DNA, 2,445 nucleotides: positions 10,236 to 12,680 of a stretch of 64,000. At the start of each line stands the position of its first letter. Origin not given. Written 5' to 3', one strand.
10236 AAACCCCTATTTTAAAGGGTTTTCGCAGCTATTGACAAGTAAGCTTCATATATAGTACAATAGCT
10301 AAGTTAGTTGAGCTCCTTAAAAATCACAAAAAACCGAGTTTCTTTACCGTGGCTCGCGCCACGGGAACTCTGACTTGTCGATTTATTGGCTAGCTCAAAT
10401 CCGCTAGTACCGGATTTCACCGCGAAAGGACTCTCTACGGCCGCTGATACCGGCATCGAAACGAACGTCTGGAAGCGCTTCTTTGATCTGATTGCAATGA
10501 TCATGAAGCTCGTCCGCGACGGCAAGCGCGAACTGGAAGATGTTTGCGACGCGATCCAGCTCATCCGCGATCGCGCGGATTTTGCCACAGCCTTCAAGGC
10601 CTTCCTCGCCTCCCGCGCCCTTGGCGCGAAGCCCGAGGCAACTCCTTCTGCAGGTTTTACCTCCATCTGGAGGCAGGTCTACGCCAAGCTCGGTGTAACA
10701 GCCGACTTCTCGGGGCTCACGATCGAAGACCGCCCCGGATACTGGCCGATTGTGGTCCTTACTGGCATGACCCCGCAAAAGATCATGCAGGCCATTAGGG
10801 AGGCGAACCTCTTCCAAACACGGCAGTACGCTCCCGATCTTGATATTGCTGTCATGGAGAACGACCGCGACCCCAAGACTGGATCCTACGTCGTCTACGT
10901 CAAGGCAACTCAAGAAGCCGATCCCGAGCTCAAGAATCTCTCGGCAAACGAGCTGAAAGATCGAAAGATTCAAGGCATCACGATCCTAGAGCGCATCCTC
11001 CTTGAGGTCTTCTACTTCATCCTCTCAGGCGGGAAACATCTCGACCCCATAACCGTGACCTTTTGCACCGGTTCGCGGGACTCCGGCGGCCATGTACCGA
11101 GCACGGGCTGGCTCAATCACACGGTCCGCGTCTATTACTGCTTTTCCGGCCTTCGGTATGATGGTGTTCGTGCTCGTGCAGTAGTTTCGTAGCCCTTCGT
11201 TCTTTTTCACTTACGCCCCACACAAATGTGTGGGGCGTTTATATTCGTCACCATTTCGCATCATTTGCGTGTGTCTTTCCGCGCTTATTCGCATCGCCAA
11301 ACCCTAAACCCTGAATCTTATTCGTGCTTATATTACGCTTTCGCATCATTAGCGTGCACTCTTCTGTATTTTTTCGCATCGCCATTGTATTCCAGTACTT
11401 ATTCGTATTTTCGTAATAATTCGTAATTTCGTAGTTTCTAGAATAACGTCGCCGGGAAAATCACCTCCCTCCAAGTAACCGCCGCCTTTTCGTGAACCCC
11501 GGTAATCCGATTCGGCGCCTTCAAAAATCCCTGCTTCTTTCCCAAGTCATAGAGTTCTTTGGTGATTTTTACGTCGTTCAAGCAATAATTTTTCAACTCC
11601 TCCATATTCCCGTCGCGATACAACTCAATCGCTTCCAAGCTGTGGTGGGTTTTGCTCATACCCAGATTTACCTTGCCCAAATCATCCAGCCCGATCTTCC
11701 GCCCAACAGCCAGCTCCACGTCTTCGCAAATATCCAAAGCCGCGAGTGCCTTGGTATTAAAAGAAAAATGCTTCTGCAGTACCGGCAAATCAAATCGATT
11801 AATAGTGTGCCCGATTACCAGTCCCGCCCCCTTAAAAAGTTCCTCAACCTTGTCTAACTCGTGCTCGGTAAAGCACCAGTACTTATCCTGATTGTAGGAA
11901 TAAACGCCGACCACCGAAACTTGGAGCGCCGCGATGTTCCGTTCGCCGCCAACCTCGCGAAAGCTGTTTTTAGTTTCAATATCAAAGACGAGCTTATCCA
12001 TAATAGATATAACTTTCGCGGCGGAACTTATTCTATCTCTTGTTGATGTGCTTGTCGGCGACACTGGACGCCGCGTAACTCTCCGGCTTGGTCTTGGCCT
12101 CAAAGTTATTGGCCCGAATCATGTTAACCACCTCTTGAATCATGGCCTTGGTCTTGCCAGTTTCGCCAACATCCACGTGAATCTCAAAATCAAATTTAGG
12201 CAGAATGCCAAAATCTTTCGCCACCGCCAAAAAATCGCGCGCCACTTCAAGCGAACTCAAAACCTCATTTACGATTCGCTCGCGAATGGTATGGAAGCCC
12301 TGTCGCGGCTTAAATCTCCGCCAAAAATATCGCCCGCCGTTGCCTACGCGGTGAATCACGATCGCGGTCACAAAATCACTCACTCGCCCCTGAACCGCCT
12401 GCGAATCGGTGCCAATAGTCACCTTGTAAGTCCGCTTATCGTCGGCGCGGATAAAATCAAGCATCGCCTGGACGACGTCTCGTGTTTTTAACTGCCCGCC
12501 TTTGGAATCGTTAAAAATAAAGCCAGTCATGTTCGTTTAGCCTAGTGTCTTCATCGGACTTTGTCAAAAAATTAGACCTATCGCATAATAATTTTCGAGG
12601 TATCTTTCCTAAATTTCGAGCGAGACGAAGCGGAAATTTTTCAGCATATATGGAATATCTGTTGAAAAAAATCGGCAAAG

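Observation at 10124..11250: Small GC-rich, codon-atypical insert with its own strong promoter, an orphan ORF and a terminator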

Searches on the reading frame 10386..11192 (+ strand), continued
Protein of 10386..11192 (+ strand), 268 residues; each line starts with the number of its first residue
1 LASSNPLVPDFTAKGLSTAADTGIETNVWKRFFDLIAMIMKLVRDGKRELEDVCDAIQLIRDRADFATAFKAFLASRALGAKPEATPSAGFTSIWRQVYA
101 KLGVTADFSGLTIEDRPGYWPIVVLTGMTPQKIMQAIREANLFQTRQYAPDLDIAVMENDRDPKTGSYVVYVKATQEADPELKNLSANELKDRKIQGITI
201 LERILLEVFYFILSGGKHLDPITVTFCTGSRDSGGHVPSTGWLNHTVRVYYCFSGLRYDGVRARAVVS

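Call 68: fold_search(model_id=the predicted structure, library=pdb)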
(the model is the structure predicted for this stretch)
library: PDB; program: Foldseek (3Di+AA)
matches with E <= 10: 76; with E <= 0.001: 0
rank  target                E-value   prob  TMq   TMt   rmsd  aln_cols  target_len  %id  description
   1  9n82_c                2.7e+00  0.02  0.15  0.14  11.4       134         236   13  The ligation (AMP-Lys) complex in the NHEJ pathway (released 2025-04-23)
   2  9n81_C                2.7e+00  0.02  0.15  0.14  11.4       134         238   13  A gap-filling complex with Pol mu engaged in the NHEJ Pathway (released 2025-04-23)
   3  6yjs_AAA              3.3e+00  0.01  0.07  0.04  13.1        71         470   13  Crystal structure of MGAT5 (alpha-1,6-mannosylglycoprotein 6-beta-N-acetylglucosaminyltransferase V) luminal domain  (released 2020-08-05)
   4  6czz_A                3.5e+00  0.01  0.09  0.06  11.5        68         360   18  Crystal structure of Arabidopsis thaliana phosphoserine aminotransferase isoform 1 (AtPSAT1) in complex with PLP-phosp (released 2018-05-23)
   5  3whd_C                3.9e+00  0.06  0.20  0.28   6.2       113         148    9  C-type lectin, human MCL (released 2013-10-23)
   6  9y6s_5g               3.9e+00  0.02  0.09  0.04  10.8        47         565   17  96-nm repeat of the Leishmania tarentolae doublet microtubule (released 2025-12-17)
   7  1tgj                  4.2e+00  0.01  0.09  0.18  17.8       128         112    8  HUMAN TRANSFORMING GROWTH FACTOR-BETA 3, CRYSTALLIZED FROM DIOXANE (released 1997-01-11)
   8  8k8h                  4.4e+00  0.04  0.20  0.09   7.1       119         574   11  Crystal structure of the CysR-CTLD3 fragment of human DEC205 (released 2024-02-28)
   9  7bwu_C                4.4e+00  0.01  0.13  0.08  13.0       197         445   10  Restructuring hemagglutinin-neuraminidase (HN) of Newcastle disease virus produced from Oryza sativa (released 2021-04-21)
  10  8rew_D                4.7e+00  0.05  0.09  0.18   8.7        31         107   10  CryoEM structure of human GARP-lTGFbeta1 in complex with a Fab fragment derived from an activating antibody. (released 2025-03-26)
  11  7svk                  4.7e+00  0.01  0.14  0.11  13.8       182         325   11  Bile Salt Hydrolase from Lactobacillus reuteri (released 2023-01-25)
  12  7qdr_C                5.0e+00  0.01  0.09  0.07   8.7        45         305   13  Apo human SKI complex in the closed state (released 2022-02-02)
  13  4r31_B                5.3e+00  0.07  0.10  0.09   2.0        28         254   21  Crystal structure of a putative uridine phosphorylase from Actinobacillus succinogenes 130Z (Target NYSGRC-029667 ) (released 2014-08-27)
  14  8vsc_B                5.3e+00  0.04  0.09  0.07   8.8        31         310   10  L-TGF-b1/GARP (released 2024-09-11)
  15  3whd_A                5.6e+00  0.06  0.21  0.30   5.9       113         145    9  C-type lectin, human MCL (released 2013-10-23)
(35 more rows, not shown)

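Call 86: find_related_loci(query=A4, collection=metagenome_contigs, flank=10000)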
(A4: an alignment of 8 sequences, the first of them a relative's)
Query A4 (229 aa) in metagenome_contigs; peptide patterns used: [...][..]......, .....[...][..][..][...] (x = any residue, [..] = any of these).
600 stretches matched a pattern (row limit reached: there are more); 116 encode a relative of the query (tblastn E <= 1e-3); the best 80 are kept; 80 distinct loci.
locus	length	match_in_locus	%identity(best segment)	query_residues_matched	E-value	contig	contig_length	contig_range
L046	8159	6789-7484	61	1-229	9e-89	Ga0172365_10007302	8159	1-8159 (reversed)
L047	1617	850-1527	56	1-228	1e-87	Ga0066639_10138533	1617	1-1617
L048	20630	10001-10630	53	19-229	6e-69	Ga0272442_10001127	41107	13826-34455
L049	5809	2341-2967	52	19-228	3e-65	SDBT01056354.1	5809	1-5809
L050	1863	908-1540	51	17-228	1e-66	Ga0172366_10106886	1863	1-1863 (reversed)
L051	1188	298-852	53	44-229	2e-67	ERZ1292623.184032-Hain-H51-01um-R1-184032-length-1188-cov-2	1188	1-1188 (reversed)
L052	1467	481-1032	55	48-229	2e-66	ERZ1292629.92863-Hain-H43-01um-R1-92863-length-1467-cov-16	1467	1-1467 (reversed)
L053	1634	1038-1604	54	42-228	1e-65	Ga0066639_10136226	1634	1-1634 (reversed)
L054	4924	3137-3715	53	34-228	3e-63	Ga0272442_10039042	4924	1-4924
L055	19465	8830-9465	51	17-229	1e-62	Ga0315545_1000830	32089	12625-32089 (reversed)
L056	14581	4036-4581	61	49-229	3e-62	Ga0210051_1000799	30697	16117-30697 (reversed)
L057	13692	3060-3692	50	19-229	2e-61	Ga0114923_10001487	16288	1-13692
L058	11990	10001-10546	54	48-229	4e-61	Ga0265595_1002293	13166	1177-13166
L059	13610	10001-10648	51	19-229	1e-60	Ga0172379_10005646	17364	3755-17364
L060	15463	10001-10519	62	56-228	5e-60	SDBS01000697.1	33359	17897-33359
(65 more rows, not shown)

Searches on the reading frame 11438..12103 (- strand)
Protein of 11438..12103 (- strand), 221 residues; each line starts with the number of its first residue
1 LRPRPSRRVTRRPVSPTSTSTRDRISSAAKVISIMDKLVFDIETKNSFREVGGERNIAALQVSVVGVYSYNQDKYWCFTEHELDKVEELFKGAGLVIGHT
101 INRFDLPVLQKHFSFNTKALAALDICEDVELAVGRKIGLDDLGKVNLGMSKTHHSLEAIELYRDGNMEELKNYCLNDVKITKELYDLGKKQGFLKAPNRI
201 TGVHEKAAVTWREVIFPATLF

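Call 5: search_protein_families(library=pfam, proteins=[window:11438-12103:-], max_evalue=1)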
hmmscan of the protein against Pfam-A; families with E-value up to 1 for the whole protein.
window:11438-12103:- (221 aa): 2 families
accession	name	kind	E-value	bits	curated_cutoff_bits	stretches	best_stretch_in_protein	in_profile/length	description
PF01612.26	DNA_pol_A_exo1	-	1.9e-07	31.5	23.6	1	20-186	5-166/173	3'-5' exonuclease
PF13482.12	RNase_H_2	-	0.0011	19.4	22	1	40-186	3-162/165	RNase_H superfamily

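Call 11: search_protein_families(library=padloc, proteins=[window:11438-12103:-], max_evalue=1)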
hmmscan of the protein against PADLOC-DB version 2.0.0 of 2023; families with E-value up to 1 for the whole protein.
window:11438-12103:- (221 aa): 0 families

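Call 12: search_protein_families(library=ncbifam, proteins=[window:11438-12103:-], max_evalue=1)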
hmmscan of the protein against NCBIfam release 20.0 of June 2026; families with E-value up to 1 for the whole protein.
window:11438-12103:- (221 aa): 1 family
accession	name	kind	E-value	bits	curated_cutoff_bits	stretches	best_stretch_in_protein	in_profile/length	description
NF043070.1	DppA_dipep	equivalog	0.16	10.5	1005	1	67-137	342-409/535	dipeptide ABC transporter periplasmic-binding protein DppA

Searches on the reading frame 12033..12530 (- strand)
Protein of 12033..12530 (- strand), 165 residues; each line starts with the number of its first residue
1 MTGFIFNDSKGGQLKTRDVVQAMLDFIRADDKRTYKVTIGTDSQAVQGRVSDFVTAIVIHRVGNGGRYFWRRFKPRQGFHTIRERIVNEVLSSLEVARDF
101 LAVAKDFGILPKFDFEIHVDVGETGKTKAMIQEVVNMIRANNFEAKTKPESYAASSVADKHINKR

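Call 5: search_protein_families(library=pfam, proteins=[window:12033-12530:-], max_evalue=1)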
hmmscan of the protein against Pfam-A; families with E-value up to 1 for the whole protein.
window:12033-12530:- (165 aa): 4 families
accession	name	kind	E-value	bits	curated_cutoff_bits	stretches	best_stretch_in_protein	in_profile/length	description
PF04308.18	RNaseH_like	-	6.2e-44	149.9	25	1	18-161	1-143/145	Ribonuclease H-like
PF11966.13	SSURE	-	0.12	12.6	25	1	20-40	101-121/149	SSURE domain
PF22238.1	RIP_P131-like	-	0.13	13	27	0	7-56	32-81/96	RIP/P131 family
PF19750.4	DUF6237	-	0.13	12.8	25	1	49-105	31-82/90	Family of unknown function (DUF6237)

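Call 11: search_protein_families(library=padloc, proteins=[window:12033-12530:-], max_evalue=1)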
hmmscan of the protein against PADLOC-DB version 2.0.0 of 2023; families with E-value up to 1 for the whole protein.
window:12033-12530:- (165 aa): 0 families

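Call 12: search_protein_families(library=ncbifam, proteins=[window:12033-12530:-], max_evalue=1)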
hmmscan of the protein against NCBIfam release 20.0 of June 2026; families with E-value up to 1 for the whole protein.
window:12033-12530:- (165 aa): 1 family
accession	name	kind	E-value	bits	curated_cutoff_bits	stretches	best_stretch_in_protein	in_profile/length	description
TIGR03190.1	benz_CoA_bzdN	equivalog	0.032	13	453.8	1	37-86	233-285/377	benzoyl-CoA reductase, bzd-type, subunit N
